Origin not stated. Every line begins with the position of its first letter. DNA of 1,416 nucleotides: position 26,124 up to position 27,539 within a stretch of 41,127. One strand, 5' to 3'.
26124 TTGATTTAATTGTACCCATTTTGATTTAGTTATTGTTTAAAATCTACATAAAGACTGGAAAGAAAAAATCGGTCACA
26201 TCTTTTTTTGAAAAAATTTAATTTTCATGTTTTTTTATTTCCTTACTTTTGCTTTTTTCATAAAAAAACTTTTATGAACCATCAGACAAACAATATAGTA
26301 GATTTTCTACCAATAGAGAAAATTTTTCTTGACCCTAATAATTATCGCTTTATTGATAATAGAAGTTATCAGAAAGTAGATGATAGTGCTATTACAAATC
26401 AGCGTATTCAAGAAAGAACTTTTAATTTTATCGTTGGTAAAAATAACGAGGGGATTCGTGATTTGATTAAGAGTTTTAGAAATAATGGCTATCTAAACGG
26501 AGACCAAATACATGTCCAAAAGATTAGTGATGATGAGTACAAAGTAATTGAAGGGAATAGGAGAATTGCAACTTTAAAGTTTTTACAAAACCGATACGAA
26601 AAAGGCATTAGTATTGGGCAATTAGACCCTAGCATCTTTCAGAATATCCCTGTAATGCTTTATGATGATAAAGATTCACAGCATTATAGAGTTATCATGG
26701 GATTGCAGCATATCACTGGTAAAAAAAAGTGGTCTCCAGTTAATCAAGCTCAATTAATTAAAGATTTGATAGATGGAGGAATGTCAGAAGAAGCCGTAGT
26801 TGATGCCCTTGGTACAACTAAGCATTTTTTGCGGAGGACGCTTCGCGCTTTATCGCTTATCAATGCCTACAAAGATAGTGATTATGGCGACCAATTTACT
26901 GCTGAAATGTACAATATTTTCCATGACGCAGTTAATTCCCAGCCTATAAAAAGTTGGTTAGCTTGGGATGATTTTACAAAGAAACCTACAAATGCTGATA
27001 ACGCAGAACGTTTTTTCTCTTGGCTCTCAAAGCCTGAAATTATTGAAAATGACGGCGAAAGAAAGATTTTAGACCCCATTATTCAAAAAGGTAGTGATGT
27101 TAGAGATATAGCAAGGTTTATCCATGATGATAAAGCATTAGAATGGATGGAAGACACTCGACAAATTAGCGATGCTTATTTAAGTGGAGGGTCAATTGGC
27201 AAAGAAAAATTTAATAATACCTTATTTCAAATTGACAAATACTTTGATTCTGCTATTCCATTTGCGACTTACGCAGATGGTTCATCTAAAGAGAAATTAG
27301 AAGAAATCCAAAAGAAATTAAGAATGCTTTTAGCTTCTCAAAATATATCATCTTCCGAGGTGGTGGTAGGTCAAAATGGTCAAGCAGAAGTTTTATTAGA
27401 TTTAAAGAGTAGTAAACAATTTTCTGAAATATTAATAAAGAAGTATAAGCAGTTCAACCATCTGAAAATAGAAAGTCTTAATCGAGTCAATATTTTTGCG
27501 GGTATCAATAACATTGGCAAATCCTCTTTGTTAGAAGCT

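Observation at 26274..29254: ParB-like N-domain fused to an ABC-type ATPase, paired with a small Toprim-like protein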

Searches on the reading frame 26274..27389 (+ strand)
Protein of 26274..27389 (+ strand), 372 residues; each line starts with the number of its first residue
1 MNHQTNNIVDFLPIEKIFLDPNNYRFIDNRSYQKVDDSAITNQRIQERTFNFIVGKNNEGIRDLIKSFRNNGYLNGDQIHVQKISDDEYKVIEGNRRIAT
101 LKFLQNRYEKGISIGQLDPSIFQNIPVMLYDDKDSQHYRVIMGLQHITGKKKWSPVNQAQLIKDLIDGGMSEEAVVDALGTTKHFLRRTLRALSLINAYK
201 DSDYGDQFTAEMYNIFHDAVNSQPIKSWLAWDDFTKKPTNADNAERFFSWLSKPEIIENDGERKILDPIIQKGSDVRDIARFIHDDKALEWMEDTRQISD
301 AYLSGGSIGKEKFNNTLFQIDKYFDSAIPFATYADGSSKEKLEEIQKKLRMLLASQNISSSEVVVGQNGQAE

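Call 49: search_solved_structures(query=A3, max_evalue=10, show_alignments=3)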
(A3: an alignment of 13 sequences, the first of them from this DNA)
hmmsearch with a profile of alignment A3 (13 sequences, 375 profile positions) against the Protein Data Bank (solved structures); distinct sequences matched with E-value up to 10: 9.
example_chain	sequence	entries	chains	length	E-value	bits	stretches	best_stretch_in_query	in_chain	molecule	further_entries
7nfu_A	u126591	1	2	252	0.011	17.8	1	29-105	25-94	Nucleoid occlusion protein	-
6t1f_A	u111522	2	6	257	0.015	17.4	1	58-126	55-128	Chromosome-partitioning protein ParB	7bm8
7ng0_A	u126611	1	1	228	0.018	17.1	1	33-105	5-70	Nucleoid occlusion protein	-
1zx4_A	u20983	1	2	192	0.18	13.8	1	311-365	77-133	Plasmid Partition par B protein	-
2ntz_A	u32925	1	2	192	0.19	13.7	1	311-365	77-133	ParB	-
6ryk_A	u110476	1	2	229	0.41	12.6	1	78-107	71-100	ParB-like nuclease domain protein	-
7bnk_A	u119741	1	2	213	0.97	11.4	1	57-98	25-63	ParB family protein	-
7o0n_A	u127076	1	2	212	1.3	11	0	57-98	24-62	ParB family protein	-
7bnr_A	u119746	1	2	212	1.5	10.7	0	58-98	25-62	ParB family protein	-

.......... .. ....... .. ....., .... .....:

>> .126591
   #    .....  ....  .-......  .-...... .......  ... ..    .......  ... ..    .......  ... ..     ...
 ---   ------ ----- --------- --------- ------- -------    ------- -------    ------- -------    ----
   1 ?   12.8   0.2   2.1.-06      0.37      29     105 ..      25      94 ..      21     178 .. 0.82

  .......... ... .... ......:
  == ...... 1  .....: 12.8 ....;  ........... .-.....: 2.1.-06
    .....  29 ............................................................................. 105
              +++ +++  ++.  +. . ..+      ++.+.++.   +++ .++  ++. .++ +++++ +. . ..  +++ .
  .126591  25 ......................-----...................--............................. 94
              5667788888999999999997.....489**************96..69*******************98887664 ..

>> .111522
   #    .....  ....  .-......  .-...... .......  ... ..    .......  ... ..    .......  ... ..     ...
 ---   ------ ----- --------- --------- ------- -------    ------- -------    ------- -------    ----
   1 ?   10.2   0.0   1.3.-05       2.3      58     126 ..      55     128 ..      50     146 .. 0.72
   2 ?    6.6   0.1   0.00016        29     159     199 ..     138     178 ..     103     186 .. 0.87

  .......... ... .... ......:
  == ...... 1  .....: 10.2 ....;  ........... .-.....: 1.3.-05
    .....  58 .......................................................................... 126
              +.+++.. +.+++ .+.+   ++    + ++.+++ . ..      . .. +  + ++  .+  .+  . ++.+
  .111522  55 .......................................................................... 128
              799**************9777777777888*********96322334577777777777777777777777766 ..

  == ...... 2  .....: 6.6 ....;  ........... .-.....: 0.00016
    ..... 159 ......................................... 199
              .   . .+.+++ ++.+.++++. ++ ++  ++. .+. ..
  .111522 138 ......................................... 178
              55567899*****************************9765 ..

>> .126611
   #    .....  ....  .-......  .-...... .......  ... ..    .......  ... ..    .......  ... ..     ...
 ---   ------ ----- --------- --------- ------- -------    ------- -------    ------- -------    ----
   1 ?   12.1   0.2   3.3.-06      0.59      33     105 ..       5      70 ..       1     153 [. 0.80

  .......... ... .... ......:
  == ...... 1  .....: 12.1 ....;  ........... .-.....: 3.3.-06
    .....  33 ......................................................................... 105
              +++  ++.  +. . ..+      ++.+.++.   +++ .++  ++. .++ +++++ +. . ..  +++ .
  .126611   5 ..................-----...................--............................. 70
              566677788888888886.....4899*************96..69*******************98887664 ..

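Call 50: search_protein_families(library=padloc, proteins=[window:26274-27389:+], max_evalue=0.001)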
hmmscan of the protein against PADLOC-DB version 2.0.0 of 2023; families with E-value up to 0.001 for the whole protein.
window:26274-27389:+ (372 aa): 17 families
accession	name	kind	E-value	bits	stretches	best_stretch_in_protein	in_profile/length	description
PDLC04607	PDC-M38A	-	4.3e-135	449.8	1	3-360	3-366/715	-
PDLC03998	PD-Lambda-5_A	-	1.3e-10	38.8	1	10-106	5-89/466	-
PDLC03997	PD-Lambda-5_A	-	1e-08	32.4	1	12-160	7-156/491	-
PDLC03995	PD-Lambda-5_A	-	3e-08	31.1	1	55-167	48-169/503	-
PDLC04015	PD-Lambda-5_A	-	2.4e-07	28.1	1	45-107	26-89/463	-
PDLC04011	PD-Lambda-5_A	-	2.5e-07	27.7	1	6-107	3-89/526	-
PDLC03999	PD-Lambda-5_A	-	3.6e-07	27.2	1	11-106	8-89/493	-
PDLC04017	PD-Lambda-5_A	-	6.1e-07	26.6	1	43-105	34-93/473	-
PDLC04014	PD-Lambda-5_A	-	8.5e-07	26.2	1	46-171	25-156/456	-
PDLC04007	PD-Lambda-5_A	-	1.2e-06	25.9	1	46-106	27-86/454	-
PDLC04000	PD-Lambda-5_A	-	4.7e-06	24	1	12-161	8-155/428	-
PDLC04003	PD-Lambda-5_A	-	2.4e-05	21.5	1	46-106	27-89/487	-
PDLC04005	PD-Lambda-5_A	-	0.00021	18.3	1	45-105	39-99/502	-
PDLC04008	PD-Lambda-5_A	-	0.00028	17.9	1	79-106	63-90/449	-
PDLC04009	PD-Lambda-5_A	-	0.00029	17.7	1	50-106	30-89/488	-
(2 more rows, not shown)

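Call 76: search_protein_representatives(alignment_id=A3)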
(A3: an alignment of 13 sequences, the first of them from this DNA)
Query: 13 sequences, 375 profile positions. Proteins with E-value up to 0.001 (for the whole library): 2810; up to 1e-10: 1196; up to 1e-30: 299. The best 150 are listed.
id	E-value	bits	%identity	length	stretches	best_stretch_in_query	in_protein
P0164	3.3e-160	549.4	-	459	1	5-374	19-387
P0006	1.7e-154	530.6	-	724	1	10-373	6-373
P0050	4.0e-147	506.3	-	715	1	8-361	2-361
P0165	1.3e-146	504.6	-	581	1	8-362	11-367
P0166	1.3e-142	491.6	-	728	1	5-368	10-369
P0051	1.7e-140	484.6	-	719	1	6-374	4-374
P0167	2.3e-138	477.5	-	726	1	5-372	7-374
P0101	2.2e-137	474.3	-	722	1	1-372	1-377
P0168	1.2e-133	462.0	-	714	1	9-358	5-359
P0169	2.1e-133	461.2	-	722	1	1-363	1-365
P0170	2.7e-131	454.3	-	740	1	8-364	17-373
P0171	2.2e-130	451.2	-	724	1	3-368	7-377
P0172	3.4e-130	450.6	-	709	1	7-361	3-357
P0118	5.7e-130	449.9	-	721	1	9-365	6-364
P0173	1.4e-129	448.6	-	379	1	6-363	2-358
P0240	2.8e-76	273.2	-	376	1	10-362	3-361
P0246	9.7e-67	241.8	-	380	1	10-359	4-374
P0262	3.1e-50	187.5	-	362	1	9-356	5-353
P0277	1.8e-47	178.4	-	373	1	8-360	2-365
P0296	1.6e-44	168.6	-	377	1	5-358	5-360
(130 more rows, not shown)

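Call 77: find_encoding_contigs(protein=P0240, flank=5000, max_places=4)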
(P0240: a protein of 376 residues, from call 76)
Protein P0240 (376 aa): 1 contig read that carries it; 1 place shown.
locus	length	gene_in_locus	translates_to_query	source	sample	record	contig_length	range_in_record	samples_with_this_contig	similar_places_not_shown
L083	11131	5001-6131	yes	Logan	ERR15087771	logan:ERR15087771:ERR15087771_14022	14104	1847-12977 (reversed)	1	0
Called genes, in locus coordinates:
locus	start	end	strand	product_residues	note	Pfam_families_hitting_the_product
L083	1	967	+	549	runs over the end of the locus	-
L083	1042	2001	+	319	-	PF00656:Peptidase_C14, PF01650:Peptidase_C13 (weak)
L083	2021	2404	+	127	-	-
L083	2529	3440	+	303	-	-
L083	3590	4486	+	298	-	-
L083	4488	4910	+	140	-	-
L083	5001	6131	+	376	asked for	PF02195:ParB_N (faint)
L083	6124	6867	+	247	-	PF04471:Mrr_cat (faint)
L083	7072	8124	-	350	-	-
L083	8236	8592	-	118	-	PF12844:HTH_19, PF01381:HTH_3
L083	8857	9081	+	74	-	PF01381:HTH_3 (weak)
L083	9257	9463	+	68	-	-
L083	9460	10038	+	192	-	PF04307:YdjM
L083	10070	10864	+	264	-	PF00142:Fer4_NifH, PF01656:CbiA, PF02374:ArsA_ATPase (faint), PF06564:CBP_BcsQ (weak), PF09140:MipZ (weak), PF10609:ParA, PF13614:AAA_31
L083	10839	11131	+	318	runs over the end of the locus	PF02195:ParB_N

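Call 78: find_encoding_contigs(protein=P0262, flank=5000, max_places=4)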
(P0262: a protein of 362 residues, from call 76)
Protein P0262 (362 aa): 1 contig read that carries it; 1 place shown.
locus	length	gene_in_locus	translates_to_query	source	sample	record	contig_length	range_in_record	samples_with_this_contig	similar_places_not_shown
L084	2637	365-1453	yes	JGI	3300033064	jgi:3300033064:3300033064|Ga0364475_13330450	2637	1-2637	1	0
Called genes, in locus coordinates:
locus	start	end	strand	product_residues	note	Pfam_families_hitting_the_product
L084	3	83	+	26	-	?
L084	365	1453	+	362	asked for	-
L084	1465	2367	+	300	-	PF04471:Mrr_cat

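Call 79: find_encoding_contigs(protein=P0246, flank=4000, max_places=3)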
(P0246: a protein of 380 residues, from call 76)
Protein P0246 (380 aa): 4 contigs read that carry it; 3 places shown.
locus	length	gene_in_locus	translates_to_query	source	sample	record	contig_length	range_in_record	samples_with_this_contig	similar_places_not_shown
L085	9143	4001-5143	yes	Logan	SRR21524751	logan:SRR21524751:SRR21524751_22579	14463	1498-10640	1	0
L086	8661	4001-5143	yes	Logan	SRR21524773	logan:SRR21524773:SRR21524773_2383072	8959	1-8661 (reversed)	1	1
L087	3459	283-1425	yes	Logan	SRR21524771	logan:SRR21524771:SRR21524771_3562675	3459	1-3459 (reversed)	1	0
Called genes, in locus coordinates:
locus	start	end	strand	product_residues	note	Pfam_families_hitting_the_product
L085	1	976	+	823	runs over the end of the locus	?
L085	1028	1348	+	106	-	PF04342:DMT_6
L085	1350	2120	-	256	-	PF02698:DUF218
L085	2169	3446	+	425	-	PF01565:FAD_binding_4, PF04030:ALO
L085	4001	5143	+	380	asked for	PF02195:ParB_N (faint)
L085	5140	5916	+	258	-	PF04471:Mrr_cat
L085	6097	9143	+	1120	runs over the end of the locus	PF02310:B12-binding, PF03308:MeaB, PF02492:cobW (faint), PF01642:MM_CoA_mutase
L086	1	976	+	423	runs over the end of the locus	?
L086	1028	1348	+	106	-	PF04342:DMT_6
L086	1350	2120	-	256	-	PF02698:DUF218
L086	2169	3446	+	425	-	PF01565:FAD_binding_4, PF04030:ALO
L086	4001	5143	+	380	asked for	PF02195:ParB_N (faint)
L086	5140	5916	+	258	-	PF04471:Mrr_cat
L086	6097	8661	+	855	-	?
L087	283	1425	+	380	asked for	PF02195:ParB_N (faint)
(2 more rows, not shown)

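Call 80: find_encoding_contigs(protein=P0277, flank=4000, max_places=3)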
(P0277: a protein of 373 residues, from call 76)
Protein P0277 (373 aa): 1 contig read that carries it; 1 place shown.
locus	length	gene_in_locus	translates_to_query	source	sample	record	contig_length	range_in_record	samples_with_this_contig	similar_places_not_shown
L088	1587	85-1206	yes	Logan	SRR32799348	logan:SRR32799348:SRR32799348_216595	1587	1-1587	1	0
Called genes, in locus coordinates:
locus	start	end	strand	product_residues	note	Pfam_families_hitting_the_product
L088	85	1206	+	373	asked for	-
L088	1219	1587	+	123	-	?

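Call 81: find_encoding_contigs(protein=P0296, flank=4000, max_places=3)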
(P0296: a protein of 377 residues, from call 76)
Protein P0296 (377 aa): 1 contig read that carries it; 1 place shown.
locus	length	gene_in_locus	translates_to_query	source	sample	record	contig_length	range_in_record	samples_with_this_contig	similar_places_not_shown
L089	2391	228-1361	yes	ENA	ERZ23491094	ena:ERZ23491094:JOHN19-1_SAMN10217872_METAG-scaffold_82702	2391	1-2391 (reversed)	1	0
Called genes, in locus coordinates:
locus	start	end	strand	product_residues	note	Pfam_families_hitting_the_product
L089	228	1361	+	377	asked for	-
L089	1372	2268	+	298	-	PF04471:Mrr_cat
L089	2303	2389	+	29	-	?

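Call 82: search_protein_families(library=padloc, proteins=[P0240, L083:6124-6867:+, P0262, L084:1465-2367:+, L085:5140-5916:+], max_evalue=0.001)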
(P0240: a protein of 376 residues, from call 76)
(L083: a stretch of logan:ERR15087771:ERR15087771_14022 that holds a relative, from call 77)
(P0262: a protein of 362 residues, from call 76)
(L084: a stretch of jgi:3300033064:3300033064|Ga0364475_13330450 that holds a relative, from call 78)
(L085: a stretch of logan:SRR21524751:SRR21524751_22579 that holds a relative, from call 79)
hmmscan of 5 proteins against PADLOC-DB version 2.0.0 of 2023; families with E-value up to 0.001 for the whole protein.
P0240 (376 aa): 16 families
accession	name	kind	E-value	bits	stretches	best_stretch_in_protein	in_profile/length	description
PDLC04607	PDC-M38A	-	3.8e-85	284.7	1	5-360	12-362/715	-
PDLC03998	PD-Lambda-5_A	-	1.8e-12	44.8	1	3-99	5-90/466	-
PDLC03995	PD-Lambda-5_A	-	2.5e-12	44.6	1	51-187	53-194/503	-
PDLC04017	PD-Lambda-5_A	-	2.4e-09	34.5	1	49-159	46-160/473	-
PDLC03997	PD-Lambda-5_A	-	1.8e-08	31.6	1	53-100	42-88/491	-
PDLC04003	PD-Lambda-5_A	-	3.4e-08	30.9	1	41-141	30-135/487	-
PDLC04008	PD-Lambda-5_A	-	1.6e-07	28.6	1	3-98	5-90/449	-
PDLC03999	PD-Lambda-5_A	-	2.3e-07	27.8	1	5-97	9-88/493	-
PDLC04009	PD-Lambda-5_A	-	3.1e-07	27.5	1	3-97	4-88/488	-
PDLC04015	PD-Lambda-5_A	-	4.1e-07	27.4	1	37-104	26-95/463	-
PDLC04007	PD-Lambda-5_A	-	1.1e-06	26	1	53-98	42-86/454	-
PDLC04013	PD-Lambda-5_A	-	4.5e-06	24.2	1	4-97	7-88/440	-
PDLC04000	PD-Lambda-5_A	-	1.3e-05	22.5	1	52-97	40-90/428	-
PDLC04016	PD-Lambda-5_A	-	1.4e-05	22.3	1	60-98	54-92/494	-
PDLC04014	PD-Lambda-5_A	-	8.3e-05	19.6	1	5-98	5-83/456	-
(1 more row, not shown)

L083:6124-6867:+ (247 aa): 1 family
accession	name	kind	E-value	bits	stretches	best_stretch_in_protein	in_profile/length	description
PDLC03206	mREase_II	-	0.00015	18.5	1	68-140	266-338/434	Type II methyl-directed restriction enzyme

P0262 (362 aa): 21 families
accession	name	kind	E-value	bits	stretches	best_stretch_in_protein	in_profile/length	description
PDLC04607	PDC-M38A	-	1.7e-60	203.2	1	7-359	11-363/715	-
PDLC03998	PD-Lambda-5_A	-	3.1e-13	47.4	1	6-104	5-89/466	-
PDLC04013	PD-Lambda-5_A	-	2.1e-11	41.7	1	53-164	37-157/440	-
PDLC04000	PD-Lambda-5_A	-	4e-10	37.4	1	53-191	37-184/428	-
PDLC04017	PD-Lambda-5_A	-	5.9e-09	33.2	1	55-187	48-181/473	-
PDLC03995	PD-Lambda-5_A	-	1.6e-08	32.1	1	42-176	39-177/503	-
PDLC04009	PD-Lambda-5_A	-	3.3e-08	30.7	1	36-147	21-136/488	-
PDLC04008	PD-Lambda-5_A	-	6e-08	30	1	9-101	8-87/449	-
PDLC04003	PD-Lambda-5_A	-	7.4e-08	29.7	1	57-155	42-147/487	-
PDLC04007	PD-Lambda-5_A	-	8.2e-08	29.8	1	43-103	28-85/454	-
PDLC03997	PD-Lambda-5_A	-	2.4e-07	27.9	1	56-105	41-87/491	-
PDLC04004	PD-Lambda-5_A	-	8.9e-06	22.6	1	58-107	47-94/592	-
PDLC04015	PD-Lambda-5_A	-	1.6e-05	22.2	1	56-123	41-108/463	-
PDLC03994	PD-Lambda-5_A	-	3.6e-05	20.8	1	60-101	44-84/508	-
PDLC04011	PD-Lambda-5_A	-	9.1e-05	19.2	1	3-103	4-87/526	-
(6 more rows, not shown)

L084:1465-2367:+ (300 aa): 2 families
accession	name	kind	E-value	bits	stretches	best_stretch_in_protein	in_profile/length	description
PDLC04806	PDC-S02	-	1.2e-07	29.4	1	94-160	159-228/324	-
PDLC04796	PDC-S02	-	1.5e-07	28.7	1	109-155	235-281/390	-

L085:5140-5916:+ (258 aa): 2 families
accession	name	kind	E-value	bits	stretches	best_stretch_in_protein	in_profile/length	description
PDLC04819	PDC-S02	-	3.9e-08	30.9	1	73-176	187-282/334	-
PDLC04806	PDC-S02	-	0.00063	17.1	0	72-173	175-271/324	-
